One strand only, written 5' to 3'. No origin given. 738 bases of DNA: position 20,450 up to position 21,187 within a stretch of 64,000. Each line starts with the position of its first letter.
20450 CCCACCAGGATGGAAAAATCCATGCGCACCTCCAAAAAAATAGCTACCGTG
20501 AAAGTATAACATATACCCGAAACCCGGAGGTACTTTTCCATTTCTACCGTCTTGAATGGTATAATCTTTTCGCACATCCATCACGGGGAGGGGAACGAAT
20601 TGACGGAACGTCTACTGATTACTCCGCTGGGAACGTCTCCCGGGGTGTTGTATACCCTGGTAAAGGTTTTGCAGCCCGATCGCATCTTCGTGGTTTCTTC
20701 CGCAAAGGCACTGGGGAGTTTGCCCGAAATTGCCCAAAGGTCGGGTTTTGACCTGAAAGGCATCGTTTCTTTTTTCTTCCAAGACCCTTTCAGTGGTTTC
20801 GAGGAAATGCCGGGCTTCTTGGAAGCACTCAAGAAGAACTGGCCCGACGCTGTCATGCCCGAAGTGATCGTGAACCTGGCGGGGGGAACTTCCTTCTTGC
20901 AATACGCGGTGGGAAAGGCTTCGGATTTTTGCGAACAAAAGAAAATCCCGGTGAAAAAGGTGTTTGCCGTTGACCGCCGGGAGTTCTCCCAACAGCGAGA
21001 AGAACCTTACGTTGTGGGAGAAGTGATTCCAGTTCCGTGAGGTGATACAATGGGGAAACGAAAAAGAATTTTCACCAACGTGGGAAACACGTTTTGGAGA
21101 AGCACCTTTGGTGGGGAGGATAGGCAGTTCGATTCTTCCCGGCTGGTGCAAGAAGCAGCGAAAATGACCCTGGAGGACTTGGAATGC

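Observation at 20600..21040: Minimal stand-alone CARF protein immediately upstream of the CARF-RelE gene (candidate ring nuclease or decoy)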

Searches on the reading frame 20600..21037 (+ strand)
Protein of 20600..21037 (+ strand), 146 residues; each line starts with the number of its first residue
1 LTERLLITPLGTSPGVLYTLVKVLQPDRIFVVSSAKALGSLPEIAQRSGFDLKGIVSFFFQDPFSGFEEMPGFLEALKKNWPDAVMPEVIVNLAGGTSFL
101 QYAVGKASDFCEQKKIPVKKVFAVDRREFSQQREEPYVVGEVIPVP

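Call 3: search_protein_families(library=pfam, proteins=[window:20600-21037:+], max_evalue=1)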
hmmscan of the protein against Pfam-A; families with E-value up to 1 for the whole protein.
window:20600-21037:+ (146 aa): 0 families

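Call 4: search_protein_families(library=ncbifam, proteins=[window:20600-21037:+], max_evalue=1)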
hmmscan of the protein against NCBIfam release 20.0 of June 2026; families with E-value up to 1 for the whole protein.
window:20600-21037:+ (146 aa): 2 families
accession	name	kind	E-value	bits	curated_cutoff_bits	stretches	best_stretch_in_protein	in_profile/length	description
NF006052.0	PRK08199.1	subfamily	0.13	10.5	539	1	76-142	196-256/559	thiamine pyrophosphate protein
TIGR02710.1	TIGR02710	equivalog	0.25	10.2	83.9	1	20-101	6-86/384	TIGR02710 family CRISPR-associated CARF protein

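Call 5: search_protein_families(library=padloc, proteins=[window:20600-21037:+], max_evalue=1)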
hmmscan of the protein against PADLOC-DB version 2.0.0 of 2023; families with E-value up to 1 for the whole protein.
window:20600-21037:+ (146 aa): 14 families
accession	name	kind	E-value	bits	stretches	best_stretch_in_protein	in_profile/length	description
PDLC01839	CARF2--CARF_HEPN_CARF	-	4e-36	122.9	1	3-145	379-517/518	-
PDLC01838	CARF2--CARF_HEPN_CARF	-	2.5e-31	106.9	1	4-144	384-520/522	-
PDLC01840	CARF2--CARF_HEPN_CARF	-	6.7e-27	92.3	1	3-143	410-541/547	-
PDLC01639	Csx1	-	0.00032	17.9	1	20-114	6-95/361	CAS-III; associated_signaling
PDLC01794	CARF1--CARF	-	0.00073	17.4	1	4-108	3-111/168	-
PDLC01801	CARF1--CARF_HEPN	-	0.0022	14.9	1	5-126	26-143/441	-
PDLC01813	CARF1--CARF_HEPN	-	0.003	14.8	1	3-65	2-63/421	-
PDLC01031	Csx1/Csm6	-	0.0035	14.8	1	4-97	3-93/357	CARF+HEPN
PDLC01069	Can1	-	0.0047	13.8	1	5-98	255-346/556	CARF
PDLC01991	CARF_m8--CARF_LolE_TM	-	0.0047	13.1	1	6-36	686-716/810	-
PDLC01360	Csx1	-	0.0075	13.4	1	19-112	5-92/365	CAS-III; associated_signaling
PDLC01798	CARF1--CARF_HEPN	-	0.012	12.7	1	4-100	2-96/396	-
PDLC01865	CARF3--CARF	-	0.015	12.9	1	56-119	67-126/215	-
PDLC01802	CARF1--CARF_HEPN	-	0.022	11.6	1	3-108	2-105/388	-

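Call 9: find_homologous_proteins(query=window:20600-21037:+, max_evalue=0.001)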
Query window:20600-21037:+ (146 aa): 15 proteins with E <= 0.001 among 27 candidates.
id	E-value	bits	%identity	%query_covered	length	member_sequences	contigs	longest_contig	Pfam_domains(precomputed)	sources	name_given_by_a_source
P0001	7.6e-90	316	100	100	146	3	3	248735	-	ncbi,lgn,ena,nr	ncbi:MAG TPA: hypothetical protein P5560_00925 [Thermotogota bacterium]|nr:hypothetical protein [The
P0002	9.6e-46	173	54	100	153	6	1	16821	-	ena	-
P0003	2.1e-44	169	56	100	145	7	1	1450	-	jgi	-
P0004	1.1e-43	167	56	100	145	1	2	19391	-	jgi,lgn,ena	-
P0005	1.0e-42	164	53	98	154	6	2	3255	-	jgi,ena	-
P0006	2.0e-41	159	51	100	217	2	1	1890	-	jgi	jgi:hypothetical protein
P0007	3.4e-41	159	52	97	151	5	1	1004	-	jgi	jgi:hypothetical protein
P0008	5.3e-41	158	50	100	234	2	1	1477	-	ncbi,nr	ncbi:MAG: hypothetical protein JW701_05940, partial [Kosmotogaceae bacterium]|nr:hypothetical protei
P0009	4.8e-40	155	48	98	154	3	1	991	-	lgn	-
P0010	3.9e-37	145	54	92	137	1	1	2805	-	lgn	-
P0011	5.0e-37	145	49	100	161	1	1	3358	-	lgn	-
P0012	1.5e-33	134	46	100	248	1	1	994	-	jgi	jgi:hypothetical protein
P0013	2.9e-33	133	45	98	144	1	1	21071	PF23400.2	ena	-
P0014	1.4e-29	121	47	97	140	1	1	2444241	-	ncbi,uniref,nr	ncbi:hypothetical protein [Marinitoga aeolica]|uniref:Uncharacterized protein n=1 Tax=Marinitoga aeo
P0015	2.4e-27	114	45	98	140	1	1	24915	-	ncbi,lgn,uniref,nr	ncbi:hypothetical protein [Marinitoga litoralis]|uniref:hypothetical protein n=1 Tax=Marinitoga lito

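Call 10: find_encoding_contigs(protein=P0014, flank=10000, max_places=3)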
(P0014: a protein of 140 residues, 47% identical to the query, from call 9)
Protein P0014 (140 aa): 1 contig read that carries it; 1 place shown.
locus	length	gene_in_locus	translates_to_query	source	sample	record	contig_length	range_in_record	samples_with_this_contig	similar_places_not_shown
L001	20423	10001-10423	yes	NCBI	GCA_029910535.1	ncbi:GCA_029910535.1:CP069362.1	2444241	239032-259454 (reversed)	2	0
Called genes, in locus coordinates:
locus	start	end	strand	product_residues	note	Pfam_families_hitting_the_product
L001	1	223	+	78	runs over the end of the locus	-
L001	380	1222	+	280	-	PF04055:Radical_SAM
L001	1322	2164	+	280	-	-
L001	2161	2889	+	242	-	PF04002:RadC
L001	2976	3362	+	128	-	PF13456:RVT_3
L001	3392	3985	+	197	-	PF14487:DarT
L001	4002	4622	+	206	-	PF01661:Macro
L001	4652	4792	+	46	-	-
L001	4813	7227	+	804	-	PF24391:HD-CE (weak)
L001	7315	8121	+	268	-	-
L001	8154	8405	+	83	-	-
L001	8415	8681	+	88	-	PF09827:CRISPR_Cas2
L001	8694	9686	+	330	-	PF01867:Cas_Cas1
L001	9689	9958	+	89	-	PF09827:CRISPR_Cas2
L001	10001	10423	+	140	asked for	-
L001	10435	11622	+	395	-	PF00069:Pkinase, PF07714:PK_Tyr_Ser-Thr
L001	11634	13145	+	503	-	PF00481:PP2C (weak), PF13672:PP2C_2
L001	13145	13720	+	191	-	PF00498:FHA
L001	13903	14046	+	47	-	-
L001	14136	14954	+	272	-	-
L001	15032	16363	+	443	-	PF00092:VWA, PF13519:VWA_2, PF13768:VWA_3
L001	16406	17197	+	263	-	PF00498:FHA, PF13638:PIN_4, PF18477:PIN_9 (weak)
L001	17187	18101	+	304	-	-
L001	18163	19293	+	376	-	PF03787:RAMPs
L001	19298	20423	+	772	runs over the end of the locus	PF12469:Cmr2_N, PF22335:Cas10-Cmr2_palm2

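Call 11: find_encoding_contigs(protein=P0013, flank=10000, max_places=3)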
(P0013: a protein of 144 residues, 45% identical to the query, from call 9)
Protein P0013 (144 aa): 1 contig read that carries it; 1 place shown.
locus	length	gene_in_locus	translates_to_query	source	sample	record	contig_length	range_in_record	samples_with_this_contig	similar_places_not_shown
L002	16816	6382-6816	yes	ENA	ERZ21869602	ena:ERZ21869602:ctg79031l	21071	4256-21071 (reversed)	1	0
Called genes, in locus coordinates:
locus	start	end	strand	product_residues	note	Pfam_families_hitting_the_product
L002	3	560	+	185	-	?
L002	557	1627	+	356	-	PF09700:Cas_Cmr3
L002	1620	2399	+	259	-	PF03787:RAMPs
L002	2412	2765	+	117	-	PF09701:Cas_Cmr5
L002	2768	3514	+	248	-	PF03787:RAMPs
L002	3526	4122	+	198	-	-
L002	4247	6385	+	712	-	PF09651:Cas_APE2256 (faint), PF24391:HD-CE (weak)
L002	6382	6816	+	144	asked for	PF23400:CARF_Card1 (weak)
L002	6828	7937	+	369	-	PF09651:Cas_APE2256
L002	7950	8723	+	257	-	PF21350:Cas6_I-A, PF01881:Cas_Cas6_C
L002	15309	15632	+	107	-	-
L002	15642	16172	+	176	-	-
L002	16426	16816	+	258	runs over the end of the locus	-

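Call 12: find_encoding_contigs(protein=P0002, flank=10000, max_places=3)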
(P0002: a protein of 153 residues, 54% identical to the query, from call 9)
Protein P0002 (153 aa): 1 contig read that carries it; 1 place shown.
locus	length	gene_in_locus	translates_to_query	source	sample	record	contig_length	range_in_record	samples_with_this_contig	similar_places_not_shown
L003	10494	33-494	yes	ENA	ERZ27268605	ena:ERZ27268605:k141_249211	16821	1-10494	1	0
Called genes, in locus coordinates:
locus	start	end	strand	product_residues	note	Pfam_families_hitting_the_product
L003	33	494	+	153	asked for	-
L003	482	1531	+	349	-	PF09651:Cas_APE2256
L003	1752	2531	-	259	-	PF21350:Cas6_I-A, PF01881:Cas_Cas6_C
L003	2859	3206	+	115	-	-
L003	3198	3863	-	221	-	PF00756:Esterase (weak), PF10503:Esterase_PHB (faint), PF20434:BD-FAE (faint), PF02230:Abhydrolase_2, PF00326:Peptidase_S9 (weak), PF01738:DLH, PF12146:Hydrolase_4, PF00326:Peptidase_S9, +1 more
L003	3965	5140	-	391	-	PF13527:Acetyltransf_9, PF17668:Acetyltransf_17 (weak), PF13530:SCP2_2 (faint)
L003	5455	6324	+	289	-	PF00583:Acetyltransf_1, PF13673:Acetyltransf_10, PF13508:Acetyltransf_7, PF08445:FR47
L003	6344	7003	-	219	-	PF00027:cNMP_binding, PF13545:HTH_Crp_2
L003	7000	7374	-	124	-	PF00903:Glyoxalase (weak)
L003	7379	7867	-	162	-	PF13302:Acetyltransf_3, PF13420:Acetyltransf_4, PF00583:Acetyltransf_1, PF13673:Acetyltransf_10, PF13508:Acetyltransf_7, PF08445:FR47 (weak)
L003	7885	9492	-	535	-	-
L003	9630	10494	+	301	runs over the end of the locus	PF02129:Peptidase_S15 (weak), PF02273:Acyl_transf_2 (weak), PF00561:Abhydrolase_1, PF12146:Hydrolase_4, PF12697:Abhydrolase_6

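Call 21: search_solved_structures(query=A1, max_evalue=10, show_alignments=3)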
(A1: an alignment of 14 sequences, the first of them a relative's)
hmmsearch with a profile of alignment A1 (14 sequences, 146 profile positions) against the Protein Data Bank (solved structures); distinct sequences matched with E-value up to 10: 20.
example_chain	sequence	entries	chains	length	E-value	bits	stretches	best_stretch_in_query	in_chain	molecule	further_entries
8bao_A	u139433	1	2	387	1.1e-05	28.8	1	3-125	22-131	DUF1887 family protein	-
8q41_A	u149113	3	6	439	0.0029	20.8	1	1-117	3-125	DUF1887 family protein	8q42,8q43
8q3y_A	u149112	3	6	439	0.004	20.4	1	1-117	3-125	DUF1887 family protein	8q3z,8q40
8q44_A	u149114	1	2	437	0.0041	20.4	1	1-117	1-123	DUF1887 family protein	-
3v39_A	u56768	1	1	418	0.033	17.4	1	13-109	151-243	D-alanyl-D-alanine carboxypeptidase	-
5cec_A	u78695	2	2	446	0.037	17.3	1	13-109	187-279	Bd3459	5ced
5ceb_A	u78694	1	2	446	0.038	17.2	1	13-109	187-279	Bd3459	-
4ygo_A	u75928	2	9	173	0.33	14.2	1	51-81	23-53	Spermidine n1-acetyltransferase | Spermidine N(1)-acetyltransferase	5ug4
7kx2_A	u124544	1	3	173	0.33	14.2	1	51-81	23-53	Spermidine N(1)-acetyltransferase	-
7kx3_A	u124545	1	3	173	0.34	14.2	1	51-81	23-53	Spermidine N(1)-acetyltransferase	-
4jjx_A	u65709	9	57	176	0.34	14.1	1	51-81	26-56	Spermidine n1-acetyltransferase | Spermidine N(1)-acetyltransferase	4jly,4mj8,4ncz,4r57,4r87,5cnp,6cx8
7kwq_A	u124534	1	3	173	0.35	14.1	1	51-81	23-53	Spermidine N(1)-acetyltransferase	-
7kwx_A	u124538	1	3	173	0.35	14.1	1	51-81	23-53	Spermidine N(1)-acetyltransferase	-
5fly_A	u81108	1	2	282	0.39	14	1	21-84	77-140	Ferrichrome ABC transporter substrate-binding protein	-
4mhd_A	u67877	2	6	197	0.42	13.8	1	51-81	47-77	Spermidine n1-acetyltransferase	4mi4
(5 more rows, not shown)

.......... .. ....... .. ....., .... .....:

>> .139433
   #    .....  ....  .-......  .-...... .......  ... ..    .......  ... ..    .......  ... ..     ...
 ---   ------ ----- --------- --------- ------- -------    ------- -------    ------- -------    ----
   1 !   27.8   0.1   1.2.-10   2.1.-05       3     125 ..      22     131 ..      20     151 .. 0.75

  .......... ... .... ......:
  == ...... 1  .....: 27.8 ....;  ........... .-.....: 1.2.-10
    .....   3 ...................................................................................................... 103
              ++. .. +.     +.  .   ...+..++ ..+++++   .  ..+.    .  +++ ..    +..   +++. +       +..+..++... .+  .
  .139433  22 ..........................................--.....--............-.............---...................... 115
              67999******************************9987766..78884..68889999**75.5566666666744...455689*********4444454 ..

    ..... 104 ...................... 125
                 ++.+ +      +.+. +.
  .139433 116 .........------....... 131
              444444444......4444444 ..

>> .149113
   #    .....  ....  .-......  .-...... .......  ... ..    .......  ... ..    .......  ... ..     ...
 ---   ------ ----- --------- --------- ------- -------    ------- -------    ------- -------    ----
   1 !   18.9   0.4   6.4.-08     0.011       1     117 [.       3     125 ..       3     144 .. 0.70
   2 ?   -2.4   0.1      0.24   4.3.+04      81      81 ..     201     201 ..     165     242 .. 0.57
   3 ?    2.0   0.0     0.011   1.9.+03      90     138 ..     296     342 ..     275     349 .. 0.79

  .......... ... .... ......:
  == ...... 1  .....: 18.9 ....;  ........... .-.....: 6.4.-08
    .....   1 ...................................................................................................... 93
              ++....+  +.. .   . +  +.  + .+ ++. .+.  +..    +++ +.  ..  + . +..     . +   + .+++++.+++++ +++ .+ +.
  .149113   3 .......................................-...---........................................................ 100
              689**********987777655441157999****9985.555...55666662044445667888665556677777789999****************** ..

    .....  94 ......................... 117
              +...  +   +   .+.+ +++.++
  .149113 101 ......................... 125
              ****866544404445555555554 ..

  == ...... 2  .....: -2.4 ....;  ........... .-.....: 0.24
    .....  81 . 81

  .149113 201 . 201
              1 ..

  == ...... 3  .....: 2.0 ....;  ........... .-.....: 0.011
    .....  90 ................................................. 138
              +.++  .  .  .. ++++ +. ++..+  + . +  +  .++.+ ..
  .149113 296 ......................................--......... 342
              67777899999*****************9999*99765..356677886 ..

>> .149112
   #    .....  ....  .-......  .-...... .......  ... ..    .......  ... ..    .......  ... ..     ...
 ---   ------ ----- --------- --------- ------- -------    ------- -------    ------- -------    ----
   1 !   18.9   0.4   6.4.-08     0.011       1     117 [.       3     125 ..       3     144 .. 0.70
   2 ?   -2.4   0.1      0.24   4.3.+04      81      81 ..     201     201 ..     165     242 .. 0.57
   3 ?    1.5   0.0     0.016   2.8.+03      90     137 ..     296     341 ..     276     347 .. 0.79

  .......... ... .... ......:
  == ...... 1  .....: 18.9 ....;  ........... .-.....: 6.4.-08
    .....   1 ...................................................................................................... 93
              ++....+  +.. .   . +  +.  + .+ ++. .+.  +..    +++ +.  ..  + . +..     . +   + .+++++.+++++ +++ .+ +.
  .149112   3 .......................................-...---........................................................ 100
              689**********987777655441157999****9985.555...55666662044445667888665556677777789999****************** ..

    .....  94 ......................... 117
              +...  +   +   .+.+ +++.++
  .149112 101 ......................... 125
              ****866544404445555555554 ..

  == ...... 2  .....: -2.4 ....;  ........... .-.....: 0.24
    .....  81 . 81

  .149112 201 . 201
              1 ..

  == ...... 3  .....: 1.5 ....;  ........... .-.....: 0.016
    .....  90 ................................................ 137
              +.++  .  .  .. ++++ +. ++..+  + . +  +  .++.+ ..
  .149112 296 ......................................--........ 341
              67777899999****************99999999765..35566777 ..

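Call 25: find_related_loci(query=A1, collection=genome_contigs, flank=10000)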
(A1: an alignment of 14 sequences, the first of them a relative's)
Query A1 (146 aa) in genome_contigs; peptide patterns used: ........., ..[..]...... (x = any residue, [..] = any of these).
32 stretches matched a pattern; 1 encode a relative of the query (tblastn E <= 1e-3); 1 distinct loci.
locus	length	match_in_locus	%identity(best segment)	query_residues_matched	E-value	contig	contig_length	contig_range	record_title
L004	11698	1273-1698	54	5-146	9e-52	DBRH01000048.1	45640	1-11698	MAG TPA_asm: Kosmotogaceae bacterium UBA1373 UBA1373_contig_1807, whole genome shotgun sequence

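Call 26: predict_structure(alignment_id=A1)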
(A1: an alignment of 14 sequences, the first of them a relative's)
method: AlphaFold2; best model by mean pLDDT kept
length: 146 residues; sequences in the alignment: 14
mean_pLDDT: 92.1   pTM: 0.88
mean pLDDT of the five models: 92.1, 91.3, 91.0, 91.0, 90.7
residues with pLDDT >= 90: 112; 70-90: 30; 50-70: 4; < 50: 0
segments of 3 or more residues with pLDDT < 50: none
pLDDT, mean of each block of 10 residues (from residue 1): 89 92 96 94 97 96 96 94 78 94 94 90 89 89 92
secondary structure, 60 per line:
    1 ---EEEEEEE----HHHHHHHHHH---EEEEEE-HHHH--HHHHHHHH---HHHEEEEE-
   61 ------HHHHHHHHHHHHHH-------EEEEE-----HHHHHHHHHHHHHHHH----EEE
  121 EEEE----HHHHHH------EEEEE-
elements in order: E4-10 H15-24 E28-33 H35-38 H41-48 E55-59 H67-80 E88-92 H98-113 E118-124 H129-134 E141-145

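Call 33: search_protein_representatives(alignment_id=A1)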
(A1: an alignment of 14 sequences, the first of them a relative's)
Query: 14 sequences, 146 profile positions. Proteins with E-value up to 0.001 (for the whole library): 473; up to 1e-10: 385; up to 1e-30: 33. The best 150 are listed.
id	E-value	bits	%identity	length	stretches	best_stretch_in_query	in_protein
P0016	2.7e-71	254.5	-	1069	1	2-146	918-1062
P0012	1.2e-65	236.3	-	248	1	2-146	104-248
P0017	7.7e-52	191.5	-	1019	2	2-146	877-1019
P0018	5.1e-49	182.3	-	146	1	2-146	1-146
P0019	2.2e-38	147.8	-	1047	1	3-146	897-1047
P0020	5.7e-38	146.5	-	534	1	4-146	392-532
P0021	1.1e-36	142.3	-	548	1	3-145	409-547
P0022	5.5e-36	140.0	-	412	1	4-145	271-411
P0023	3.4e-35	137.4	-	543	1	6-145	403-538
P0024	1.0e-34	135.9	-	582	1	4-144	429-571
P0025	2.5e-34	134.6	-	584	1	4-144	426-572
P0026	2.7e-34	134.6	-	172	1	6-145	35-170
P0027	3.8e-34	134.1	-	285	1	5-145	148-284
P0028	5.0e-34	133.7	-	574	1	3-145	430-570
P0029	5.9e-34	133.4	-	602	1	3-144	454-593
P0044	4.6e-31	124.0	-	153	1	4-145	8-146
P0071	2.4e-28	115.2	-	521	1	3-145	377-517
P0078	5.0e-28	114.2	-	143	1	3-145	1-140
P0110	2.3e-26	108.8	-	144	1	4-145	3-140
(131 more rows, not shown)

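Call 42: search_protein_families(library=pfam, proteins=[P0016, P0020, P0071, P0019], max_evalue=0.01)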
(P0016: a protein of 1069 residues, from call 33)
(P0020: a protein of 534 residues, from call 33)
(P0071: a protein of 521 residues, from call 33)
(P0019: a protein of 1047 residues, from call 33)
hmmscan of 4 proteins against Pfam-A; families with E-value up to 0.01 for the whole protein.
P0016 (1069 aa): 1 family
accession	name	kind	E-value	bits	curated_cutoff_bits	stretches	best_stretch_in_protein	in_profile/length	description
PF24391.1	HD-CE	-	7e-06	26.3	27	1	532-662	2-151/263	HD-CE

P0020 (534 aa): 2 families
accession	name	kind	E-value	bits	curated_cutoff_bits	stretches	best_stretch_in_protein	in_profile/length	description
PF23400.1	CARF_Card1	-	0.00029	21.3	24.6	0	416-486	30-99/146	Card1 CARF domain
PF22662.2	Csa3_N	-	0.00085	19.8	27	0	421-491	40-104/120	Csa3 CRISPR-associated Rossmann-like domain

P0071 (521 aa): 2 families
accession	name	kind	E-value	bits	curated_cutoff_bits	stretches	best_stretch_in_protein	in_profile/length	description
PF22662.2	Csa3_N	-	1.4e-06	28.7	27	1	20-104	37-119/120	Csa3 CRISPR-associated Rossmann-like domain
PF22230.1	Csx1_CARF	-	0.001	19.8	24.7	1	60-98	106-144/163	CRISPR system endoribonuclease Csx1, CARF domain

P0019 (1047 aa): 4 families
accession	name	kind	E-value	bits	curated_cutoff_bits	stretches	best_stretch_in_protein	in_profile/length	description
PF23400.1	CARF_Card1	-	9.9e-06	26.1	24.6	1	914-1009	16-110/146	Card1 CARF domain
PF22662.2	Csa3_N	-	1.2e-05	25.7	27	1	925-1003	24-104/120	Csa3 CRISPR-associated Rossmann-like domain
PF24391.1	HD-CE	-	0.00083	19.6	27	1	522-649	2-151/263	HD-CE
PF09651.16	Cas_APE2256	-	0.0032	17.8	24.8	0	275-415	3-135/136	CRISPR-associated protein (Cas_APE2256)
